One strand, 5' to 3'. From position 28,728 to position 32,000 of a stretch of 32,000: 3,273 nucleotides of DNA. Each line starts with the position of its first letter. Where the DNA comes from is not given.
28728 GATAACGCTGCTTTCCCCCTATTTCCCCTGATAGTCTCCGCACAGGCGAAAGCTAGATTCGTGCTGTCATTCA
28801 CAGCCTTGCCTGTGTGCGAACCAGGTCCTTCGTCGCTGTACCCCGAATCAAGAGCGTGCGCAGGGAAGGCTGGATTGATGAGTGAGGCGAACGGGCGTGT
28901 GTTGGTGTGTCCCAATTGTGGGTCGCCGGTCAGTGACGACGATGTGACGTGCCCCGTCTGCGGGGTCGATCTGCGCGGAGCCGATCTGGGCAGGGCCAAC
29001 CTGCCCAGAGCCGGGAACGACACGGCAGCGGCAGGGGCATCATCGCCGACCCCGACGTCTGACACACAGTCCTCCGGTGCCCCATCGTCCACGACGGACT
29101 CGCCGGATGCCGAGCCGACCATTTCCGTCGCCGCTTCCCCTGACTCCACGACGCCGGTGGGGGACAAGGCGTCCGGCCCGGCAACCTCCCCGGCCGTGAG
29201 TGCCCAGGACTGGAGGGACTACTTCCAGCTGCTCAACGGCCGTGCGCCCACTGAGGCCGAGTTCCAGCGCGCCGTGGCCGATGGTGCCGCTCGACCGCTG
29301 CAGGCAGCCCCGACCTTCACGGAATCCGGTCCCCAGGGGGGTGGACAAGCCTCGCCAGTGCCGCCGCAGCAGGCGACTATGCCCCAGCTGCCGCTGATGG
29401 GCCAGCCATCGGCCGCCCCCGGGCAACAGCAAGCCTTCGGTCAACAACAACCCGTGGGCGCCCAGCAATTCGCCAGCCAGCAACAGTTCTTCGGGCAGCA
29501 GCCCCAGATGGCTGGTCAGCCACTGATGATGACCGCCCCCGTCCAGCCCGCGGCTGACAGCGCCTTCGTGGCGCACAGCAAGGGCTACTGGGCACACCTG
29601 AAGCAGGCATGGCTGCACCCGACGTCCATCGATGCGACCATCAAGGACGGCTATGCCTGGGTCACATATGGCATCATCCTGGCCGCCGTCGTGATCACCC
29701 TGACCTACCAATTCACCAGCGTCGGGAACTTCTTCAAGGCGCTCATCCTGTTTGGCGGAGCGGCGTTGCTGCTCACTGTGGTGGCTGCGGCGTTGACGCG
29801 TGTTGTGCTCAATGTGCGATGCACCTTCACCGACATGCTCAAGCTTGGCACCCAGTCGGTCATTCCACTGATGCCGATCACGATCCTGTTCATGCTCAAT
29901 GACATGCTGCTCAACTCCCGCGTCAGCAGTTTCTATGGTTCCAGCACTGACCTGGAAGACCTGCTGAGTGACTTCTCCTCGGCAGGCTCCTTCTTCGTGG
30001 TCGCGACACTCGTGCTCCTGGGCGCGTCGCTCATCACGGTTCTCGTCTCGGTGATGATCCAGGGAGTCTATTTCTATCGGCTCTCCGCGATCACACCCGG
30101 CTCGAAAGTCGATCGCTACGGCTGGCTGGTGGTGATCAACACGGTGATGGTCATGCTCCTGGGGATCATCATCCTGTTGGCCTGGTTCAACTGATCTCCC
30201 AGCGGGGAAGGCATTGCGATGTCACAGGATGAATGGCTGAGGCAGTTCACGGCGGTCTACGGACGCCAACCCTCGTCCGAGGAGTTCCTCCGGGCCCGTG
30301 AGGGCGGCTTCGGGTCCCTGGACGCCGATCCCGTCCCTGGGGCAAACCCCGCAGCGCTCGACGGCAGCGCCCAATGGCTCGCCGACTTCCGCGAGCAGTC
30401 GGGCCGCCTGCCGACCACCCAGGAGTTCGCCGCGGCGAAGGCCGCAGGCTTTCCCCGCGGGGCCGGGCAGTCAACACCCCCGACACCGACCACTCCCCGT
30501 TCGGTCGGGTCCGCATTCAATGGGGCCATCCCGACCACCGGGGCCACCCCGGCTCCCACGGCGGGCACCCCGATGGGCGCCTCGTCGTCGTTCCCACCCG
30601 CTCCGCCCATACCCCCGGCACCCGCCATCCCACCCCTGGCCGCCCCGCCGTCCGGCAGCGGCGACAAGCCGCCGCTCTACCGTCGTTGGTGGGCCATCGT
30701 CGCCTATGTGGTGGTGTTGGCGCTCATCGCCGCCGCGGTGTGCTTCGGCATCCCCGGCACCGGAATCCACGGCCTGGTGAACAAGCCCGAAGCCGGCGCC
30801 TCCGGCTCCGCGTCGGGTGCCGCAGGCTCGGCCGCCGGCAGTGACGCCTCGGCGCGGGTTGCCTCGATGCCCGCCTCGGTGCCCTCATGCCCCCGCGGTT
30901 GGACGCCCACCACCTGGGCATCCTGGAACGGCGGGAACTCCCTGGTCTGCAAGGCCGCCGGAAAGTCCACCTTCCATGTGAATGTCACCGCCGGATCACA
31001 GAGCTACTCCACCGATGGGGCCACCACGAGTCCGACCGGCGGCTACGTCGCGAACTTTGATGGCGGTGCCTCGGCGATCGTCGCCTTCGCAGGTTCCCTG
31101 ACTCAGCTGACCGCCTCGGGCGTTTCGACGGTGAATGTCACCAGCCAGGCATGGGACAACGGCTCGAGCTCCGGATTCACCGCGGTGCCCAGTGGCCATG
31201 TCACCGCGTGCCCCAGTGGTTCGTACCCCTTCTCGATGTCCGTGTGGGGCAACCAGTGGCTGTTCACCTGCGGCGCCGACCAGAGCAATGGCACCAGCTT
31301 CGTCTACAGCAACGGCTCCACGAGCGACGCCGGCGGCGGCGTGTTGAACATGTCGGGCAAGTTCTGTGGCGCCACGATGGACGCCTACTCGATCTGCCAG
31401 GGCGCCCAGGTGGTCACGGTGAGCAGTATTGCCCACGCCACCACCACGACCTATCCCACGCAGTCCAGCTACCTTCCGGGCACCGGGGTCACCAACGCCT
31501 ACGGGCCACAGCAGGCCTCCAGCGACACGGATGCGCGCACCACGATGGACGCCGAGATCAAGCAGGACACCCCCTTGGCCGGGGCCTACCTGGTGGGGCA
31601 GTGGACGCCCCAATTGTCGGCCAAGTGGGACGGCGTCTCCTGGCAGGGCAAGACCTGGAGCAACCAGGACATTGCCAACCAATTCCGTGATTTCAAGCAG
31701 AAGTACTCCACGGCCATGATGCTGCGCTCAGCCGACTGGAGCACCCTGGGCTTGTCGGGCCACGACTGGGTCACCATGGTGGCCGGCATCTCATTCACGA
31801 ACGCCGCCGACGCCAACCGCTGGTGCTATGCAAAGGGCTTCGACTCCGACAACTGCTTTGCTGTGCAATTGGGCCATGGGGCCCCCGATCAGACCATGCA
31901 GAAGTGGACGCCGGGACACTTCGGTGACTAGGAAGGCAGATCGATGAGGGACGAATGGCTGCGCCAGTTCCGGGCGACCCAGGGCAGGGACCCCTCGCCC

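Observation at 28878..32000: Tandem array of membrane-protein genes sharing a short cytoplasmic EW[LR]xxF-x4-GRxP[ST]xxEF module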

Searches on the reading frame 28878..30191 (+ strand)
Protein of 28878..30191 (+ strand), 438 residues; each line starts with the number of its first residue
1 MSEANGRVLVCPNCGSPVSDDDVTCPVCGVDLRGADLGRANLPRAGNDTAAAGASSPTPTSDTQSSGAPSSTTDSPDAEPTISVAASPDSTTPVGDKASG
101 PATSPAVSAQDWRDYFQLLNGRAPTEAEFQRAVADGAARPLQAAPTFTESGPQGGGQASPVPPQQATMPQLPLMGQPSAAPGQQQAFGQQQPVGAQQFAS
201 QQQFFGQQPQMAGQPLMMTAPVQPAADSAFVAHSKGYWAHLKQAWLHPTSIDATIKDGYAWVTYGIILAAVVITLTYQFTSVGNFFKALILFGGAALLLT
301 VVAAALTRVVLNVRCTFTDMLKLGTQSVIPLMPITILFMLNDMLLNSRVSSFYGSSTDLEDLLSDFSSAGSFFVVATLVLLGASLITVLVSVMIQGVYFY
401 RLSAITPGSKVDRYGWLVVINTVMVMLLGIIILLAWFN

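Call 5: search_protein_families(library=pfam, proteins=[window:28878-30191:+], max_evalue=1)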
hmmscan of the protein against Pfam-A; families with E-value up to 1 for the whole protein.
window:28878-30191:+ (438 aa): 17 families
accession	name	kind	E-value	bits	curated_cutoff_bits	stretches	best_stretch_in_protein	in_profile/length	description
PF13248.11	Zn_ribbon_3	-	1.9e-07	30.8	27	1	10-32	4-26/26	zinc-ribbon domain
PF13240.11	Zn_Ribbon_1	-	1.2e-06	28.5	25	1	11-29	2-20/23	zinc-ribbon domain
PF12773.13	DZR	-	0.0011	19.5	27.3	1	11-32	1-22/45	Double zinc ribbon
PF20214.3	DUF6574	-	0.025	14.3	27.1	1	217-431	31-244/265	Family of unknown function (DUF6574)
PF08271.17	Zn_Ribbon_TF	-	0.057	13.4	29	1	10-30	2-27/43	TFIIB zinc-binding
PF03119.21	DNA_ligase_ZBD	-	0.065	13.6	25.8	0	11-18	2-9/27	NAD-dependent DNA ligase C4 zinc finger domain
PF21344.3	Zn_ribbon_LysW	-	0.087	12.9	27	1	11-45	3-44/46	Alpha-aminoadipate carrier protein LysW-like, globular domain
PF03781.23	FGE-sulfatase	-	0.11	12.5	23.3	1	103-142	90-131/255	Sulfatase-modifying factor enzyme 1-like domain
PF24441.1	DUF7560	-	0.12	12.5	27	0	11-24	30-43/44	Family of unknown function (DUF7560)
PF19335.5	HMBD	-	0.13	12.7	23.6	1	10-33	3-26/28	Heavy metal binding domain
PF22747.2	Zn_ribbon_DUF2089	-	0.14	12.7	27.6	1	11-34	1-24/32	DUF2089 zinc ribbon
PF10571.15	UPF0547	-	0.21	12.2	29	1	11-29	3-21/26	Uncharacterised protein family UPF0547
PF24460.1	DUF7575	-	0.32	10.8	28.5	0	10-30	5-25/28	Domain of unknown function (DUF7575)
PF24463.1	DUF7577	-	0.35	11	28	0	9-17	3-11/27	Domain of unknown function (DUF7577)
PF17032.10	Zn_ribbon_15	-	0.38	12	28.9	1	7-29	51-73/73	zinc-ribbon family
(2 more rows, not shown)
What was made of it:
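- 28878..30194 (+): g1: 438-aa protein with zinc ribbon, subtype-A module, Q/P-rich linker and a 5-6 TM DUF6574-like domain. Pfam gives Zn_ribbon_3 at 1.9e-7 and DUF6574 at E=0.025 over aa 217-431 (call 5).
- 28905..28973 (+): Zinc ribbon of g1 (aa 10-32, CPNCG...CPVCG). Pfam PF13248 at 30.8 bits (gathering threshold 27) and PF13240 at 28.5 bits (threshold 25) (call 5).
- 29526..30170 (+): DUF6574-like polytopic membrane domain of g1 (aa 217-431). Pfam E=0.025, below threshold (call 5).
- On DUF6574 (PF20214), for g1: g1 scores 14.3 bits (E=0.025), although the alignment spans profile positions 31-244 of 265 (call 5).
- g1 is only a sub-threshold DUF6574 match (call 5).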

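Call 6: search_protein_families(library=ncbifam, proteins=[window:28878-30191:+], max_evalue=1)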
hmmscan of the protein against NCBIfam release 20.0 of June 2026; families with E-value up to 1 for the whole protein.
window:28878-30191:+ (438 aa): 5 families
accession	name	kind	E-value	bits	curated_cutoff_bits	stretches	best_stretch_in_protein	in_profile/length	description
NF033497.1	rubre_like_arch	subfamily_domain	0.034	13.9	32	1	11-33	3-27/34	rubrerythrin-like domain-containing protein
NF049953.1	ribbon_DG_selen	exception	0.039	13.9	130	1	8-31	147-170/172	zinc ribbon-containing (seleno)protein DG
NF001645.0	PRK00420.1-2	equivalog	0.33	11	162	1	11-29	27-47/106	hypothetical protein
NF038384.1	zinc_YnfU_fam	subfamily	0.38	10.4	36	0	6-16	36-46/52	YnfU family zinc-binding protein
NF041910.1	HVO_0416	equivalog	0.88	9.5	80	0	10-29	36-55/58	HVO_0416 family zinc finger protein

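Call 81: search_protein_families(library=padloc, proteins=[window:28878-30191:+], max_evalue=0.01)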
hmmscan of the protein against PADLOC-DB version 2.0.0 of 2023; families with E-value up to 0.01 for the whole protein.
window:28878-30191:+ (438 aa): 0 families

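Call 86: search_protein_families(library=phrogs, proteins=[window:28878-30191:+], max_evalue=0.001)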
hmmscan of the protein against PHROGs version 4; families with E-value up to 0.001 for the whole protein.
window:28878-30191:+ (438 aa): 0 families

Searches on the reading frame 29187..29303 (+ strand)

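Call 11: search_protein_families(library=pfam, proteins=[window:29187-29303:+], max_evalue=10)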
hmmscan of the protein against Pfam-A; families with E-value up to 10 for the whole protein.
seq(39 aa): 1 family
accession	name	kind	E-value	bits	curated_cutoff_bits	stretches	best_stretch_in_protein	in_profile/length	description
PF03781.23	FGE-sulfatase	-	0.025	14.7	23.3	1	4-35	96-127/255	Sulfatase-modifying factor enzyme 1-like domain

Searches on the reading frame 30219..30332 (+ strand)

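Call 11: search_protein_families(library=pfam, proteins=[window:30219-30332:+], max_evalue=10)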
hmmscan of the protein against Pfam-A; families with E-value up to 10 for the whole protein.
seq(38 aa): 1 family
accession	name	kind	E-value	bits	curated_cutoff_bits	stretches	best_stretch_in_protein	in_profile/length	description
PF18780.6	HNH_repeat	-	0.11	13.2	26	1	6-27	9-28/54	Homing endonuclease associated repeat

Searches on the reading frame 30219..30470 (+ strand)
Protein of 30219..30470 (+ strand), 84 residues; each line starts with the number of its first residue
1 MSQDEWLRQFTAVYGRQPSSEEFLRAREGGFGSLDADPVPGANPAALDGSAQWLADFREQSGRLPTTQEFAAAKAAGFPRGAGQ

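Call 11: search_protein_families(library=pfam, proteins=[window:30219-30470:+], max_evalue=10)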
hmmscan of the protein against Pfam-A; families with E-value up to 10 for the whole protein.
seq(84 aa): 1 family
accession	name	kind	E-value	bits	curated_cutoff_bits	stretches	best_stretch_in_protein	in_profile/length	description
PF18780.6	HNH_repeat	-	0.0013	19.4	26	2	6-27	9-28/54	Homing endonuclease associated repeat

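Call 74: predict_structure(alignment_id=A8)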
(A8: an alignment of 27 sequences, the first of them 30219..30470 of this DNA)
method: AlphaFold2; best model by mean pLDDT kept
length: 84 residues; sequences in the alignment: 27
mean_pLDDT: 75.7   pTM: 0.41
mean pLDDT of the five models: 75.7, 73.3, 73.0, 71.9, 66.4
residues with pLDDT >= 90: 2; 70-90: 61; 50-70: 13; < 50: 8
segments of 3 or more residues with pLDDT < 50: 37-40
pLDDT, mean of each block of 10 residues (from residue 1): 83 82 83 59 57 86 86 79 49
secondary structure, 60 per line:
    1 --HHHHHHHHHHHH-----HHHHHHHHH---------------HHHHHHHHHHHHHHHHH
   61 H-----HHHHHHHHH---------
elements in order: H3-14 H20-28 H44-61 H67-75
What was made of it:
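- In the tandem g2 model each hairpin is confident but the linker is not, and pTM is 0.41 (call 74). AlphaFold gives no confident packing between the two g2 modules (call 74), so self-association is not predicted. AlphaFold predicts no inter-module packing (call 74).
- Tried and rejected: Not supported (pTM 0.41 with a low-confidence linker, call 74).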

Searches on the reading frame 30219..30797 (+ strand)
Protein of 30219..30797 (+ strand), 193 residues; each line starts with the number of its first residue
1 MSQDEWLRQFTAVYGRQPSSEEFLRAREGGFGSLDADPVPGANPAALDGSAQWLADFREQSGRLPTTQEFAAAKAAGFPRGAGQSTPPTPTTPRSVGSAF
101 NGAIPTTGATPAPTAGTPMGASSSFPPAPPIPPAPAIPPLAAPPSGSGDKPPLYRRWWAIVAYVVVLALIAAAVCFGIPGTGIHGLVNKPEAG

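Call 10: find_homologous_proteins(query=window:30219-30797:+, max_evalue=0.01)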
Query seq(193 aa) (193 aa): 2 proteins with E <= 0.01 among 4852 candidates.
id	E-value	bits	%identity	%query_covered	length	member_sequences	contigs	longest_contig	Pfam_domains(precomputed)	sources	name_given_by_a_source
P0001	5.5e-64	234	97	60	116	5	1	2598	-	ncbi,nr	ncbi:hypothetical protein EFN19_12285, partial [Propionibacterium freudenreichii]|nr:hypothetical pr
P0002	1.2e-6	46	100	14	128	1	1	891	PF01367.26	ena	-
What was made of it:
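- Tried and rejected: It was swamped by the Pro-rich linker and returned only two fragments (call 10).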

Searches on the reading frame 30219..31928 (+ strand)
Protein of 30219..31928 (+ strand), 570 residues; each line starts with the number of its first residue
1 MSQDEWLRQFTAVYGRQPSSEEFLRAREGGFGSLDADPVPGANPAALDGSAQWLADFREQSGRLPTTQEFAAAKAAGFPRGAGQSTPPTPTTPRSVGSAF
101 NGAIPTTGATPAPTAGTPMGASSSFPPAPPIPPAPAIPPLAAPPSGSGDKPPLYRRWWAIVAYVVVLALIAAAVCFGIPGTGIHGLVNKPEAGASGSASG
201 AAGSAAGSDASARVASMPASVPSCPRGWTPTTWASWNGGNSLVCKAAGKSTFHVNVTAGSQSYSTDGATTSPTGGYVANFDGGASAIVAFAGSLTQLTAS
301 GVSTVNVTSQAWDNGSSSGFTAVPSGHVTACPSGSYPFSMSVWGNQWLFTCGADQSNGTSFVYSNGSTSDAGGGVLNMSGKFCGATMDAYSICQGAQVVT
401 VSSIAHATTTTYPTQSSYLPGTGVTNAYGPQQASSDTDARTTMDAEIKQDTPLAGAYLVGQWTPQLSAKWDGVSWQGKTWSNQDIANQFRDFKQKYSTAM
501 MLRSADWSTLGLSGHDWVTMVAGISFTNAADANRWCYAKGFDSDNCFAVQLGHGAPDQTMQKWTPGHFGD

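Call 5: search_protein_families(library=pfam, proteins=[window:30219-31928:+], max_evalue=1)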
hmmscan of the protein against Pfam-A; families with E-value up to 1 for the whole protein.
window:30219-31928:+ (570 aa): 1 family
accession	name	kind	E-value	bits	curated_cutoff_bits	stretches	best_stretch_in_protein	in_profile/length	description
PF18780.6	HNH_repeat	-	0.2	12.5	26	0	6-24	9-27/54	Homing endonuclease associated repeat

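Call 6: search_protein_families(library=ncbifam, proteins=[window:30219-31928:+], max_evalue=1)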
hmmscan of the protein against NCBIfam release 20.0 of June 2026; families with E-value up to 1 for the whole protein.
window:30219-31928:+ (570 aa): 0 families
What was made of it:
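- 30219..31931 (+): g2: 570-aa bitopic protein with two subtype-B modules, a P-rich linker, one TM and a ~380-aa ectodomain with no known family. No Pfam or NCBIfam family (calls 5, 6).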

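Call 8: find_encoding_contigs(protein=window:30219-31928:+, flank=10000, max_places=6)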
Protein window:30219-31928:+ (570 aa): 24 contigs read that carry it; 6 places shown.
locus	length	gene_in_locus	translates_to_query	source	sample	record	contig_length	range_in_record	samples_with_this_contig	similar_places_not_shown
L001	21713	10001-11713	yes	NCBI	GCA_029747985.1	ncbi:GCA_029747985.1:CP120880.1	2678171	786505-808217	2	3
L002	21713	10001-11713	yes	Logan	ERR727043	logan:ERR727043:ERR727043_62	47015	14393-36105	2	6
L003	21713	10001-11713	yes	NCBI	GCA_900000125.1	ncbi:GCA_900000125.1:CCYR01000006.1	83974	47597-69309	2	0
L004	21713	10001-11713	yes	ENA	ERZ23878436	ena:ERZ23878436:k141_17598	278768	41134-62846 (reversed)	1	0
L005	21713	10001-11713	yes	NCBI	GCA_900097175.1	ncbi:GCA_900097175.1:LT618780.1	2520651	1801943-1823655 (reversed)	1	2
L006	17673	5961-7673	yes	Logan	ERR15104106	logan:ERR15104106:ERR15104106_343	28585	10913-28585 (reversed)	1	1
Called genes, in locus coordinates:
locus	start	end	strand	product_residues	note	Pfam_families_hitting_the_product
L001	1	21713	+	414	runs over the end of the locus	PF01527:HTH_Tnp_1, PF13384:HTH_23 (weak), PF13518:HTH_28 (faint), PF13551:HTH_29 (faint), PF13276:HTH_21, PF00665:rve, PF13683:rve_3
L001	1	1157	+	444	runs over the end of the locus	PF00005:ABC_tran, PF00571:CBS (faint)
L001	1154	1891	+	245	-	PF00528:BPD_transp_1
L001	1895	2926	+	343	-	PF04069:OpuAC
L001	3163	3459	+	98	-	PF00166:Cpn10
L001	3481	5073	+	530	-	PF00118:Cpn60_TCP1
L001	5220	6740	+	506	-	PF00478:IMPDH, PF00571:CBS, PF03060:NMO (weak)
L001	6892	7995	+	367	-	PF00478:IMPDH, PF01070:FMN_dh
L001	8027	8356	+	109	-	PF01817:CM_2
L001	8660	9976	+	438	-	PF13240:Zn_Ribbon_1 (weak), PF13248:Zn_ribbon_3 (weak)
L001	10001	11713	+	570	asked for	-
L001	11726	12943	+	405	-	-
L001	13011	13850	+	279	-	PF01520:Amidase_3 (weak)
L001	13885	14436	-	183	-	PF00132:Hexapep, PF14602:Hexapep_2 (weak)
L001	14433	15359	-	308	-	PF00291:PALP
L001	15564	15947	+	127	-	-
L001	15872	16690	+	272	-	PF02782:FGGY_C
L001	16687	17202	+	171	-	PF02782:FGGY_C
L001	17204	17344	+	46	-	-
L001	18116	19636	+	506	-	PF02610:AraA_N, PF24856:AraA_central, PF11762:Arabinose_Iso_C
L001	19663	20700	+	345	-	PF00356:LacI, PF00532:Peripla_BP_1, PF13407:Peripla_BP_4, PF13377:Peripla_BP_3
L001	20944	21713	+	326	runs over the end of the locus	PF00532:Peripla_BP_1, PF13407:Peripla_BP_4, PF13377:Peripla_BP_3 (weak)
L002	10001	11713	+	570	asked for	-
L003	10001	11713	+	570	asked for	-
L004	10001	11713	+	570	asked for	-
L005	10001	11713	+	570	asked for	-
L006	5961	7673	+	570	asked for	-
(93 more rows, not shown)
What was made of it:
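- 30219..31931 (+): The identical protein occurs in several P. freudenreichii genomes (call 8).
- Checked: An identical-gene contig (L001 = CP120880.1, call 8) shows that g3 is 405 aa and carries a fifth module copy (aa 55-83).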

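Call 12: search_protein_families(library=pfam, proteins=[L001:11726-12940:+, L001:13011-13847:+], max_evalue=1)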
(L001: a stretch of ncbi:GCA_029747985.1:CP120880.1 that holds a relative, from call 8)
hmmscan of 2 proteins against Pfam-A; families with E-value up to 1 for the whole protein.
L001:11726-12940:+ (405 aa): 0 families

L001:13011-13847:+ (279 aa): 1 family
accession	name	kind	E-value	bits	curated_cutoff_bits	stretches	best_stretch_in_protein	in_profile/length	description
PF01520.23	Amidase_3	-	9.2e-08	32.8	27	1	50-192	1-108/174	N-acetylmuramoyl-L-alanine amidase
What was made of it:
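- On TcaA/YvbJ family, for g2 and g3: No Pfam hit at E<=1 (calls 5, 12).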

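Call 81: search_protein_families(library=padloc, proteins=[window:30219-31928:+, L001:11726-12940:+, L001:13011-13847:+], max_evalue=0.01)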
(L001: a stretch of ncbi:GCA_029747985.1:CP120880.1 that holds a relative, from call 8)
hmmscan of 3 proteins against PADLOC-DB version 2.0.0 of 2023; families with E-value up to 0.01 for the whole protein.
window:30219-31928:+ (570 aa): 0 families

L001:11726-12940:+ (405 aa): 1 family
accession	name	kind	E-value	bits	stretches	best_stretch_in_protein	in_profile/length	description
PDLC04061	PD-T4-6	-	0.002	15.7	1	156-275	306-425/510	-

L001:13011-13847:+ (279 aa): 0 families

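Call 86: search_protein_families(library=phrogs, proteins=[window:30219-31928:+, L001:11726-12940:+], max_evalue=0.001)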
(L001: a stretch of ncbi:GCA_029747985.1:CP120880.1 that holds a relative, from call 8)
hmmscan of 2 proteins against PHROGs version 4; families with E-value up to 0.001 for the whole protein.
window:30219-31928:+ (570 aa): 0 families

L001:11726-12940:+ (405 aa): 0 families

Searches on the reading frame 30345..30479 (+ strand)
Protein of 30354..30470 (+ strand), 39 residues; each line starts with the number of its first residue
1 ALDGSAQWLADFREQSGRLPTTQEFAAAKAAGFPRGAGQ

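Call 11: search_protein_families(library=pfam, proteins=[window:30354-30470:+], max_evalue=10)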
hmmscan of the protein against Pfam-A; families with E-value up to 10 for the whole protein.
seq(39 aa): 0 families

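Call 17: find_homologous_proteins(query=A2, max_evalue=10)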
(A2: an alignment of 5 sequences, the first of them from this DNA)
Query A2 (5 sequences): 60 candidates shared short words with the query, none scored E <= 10.
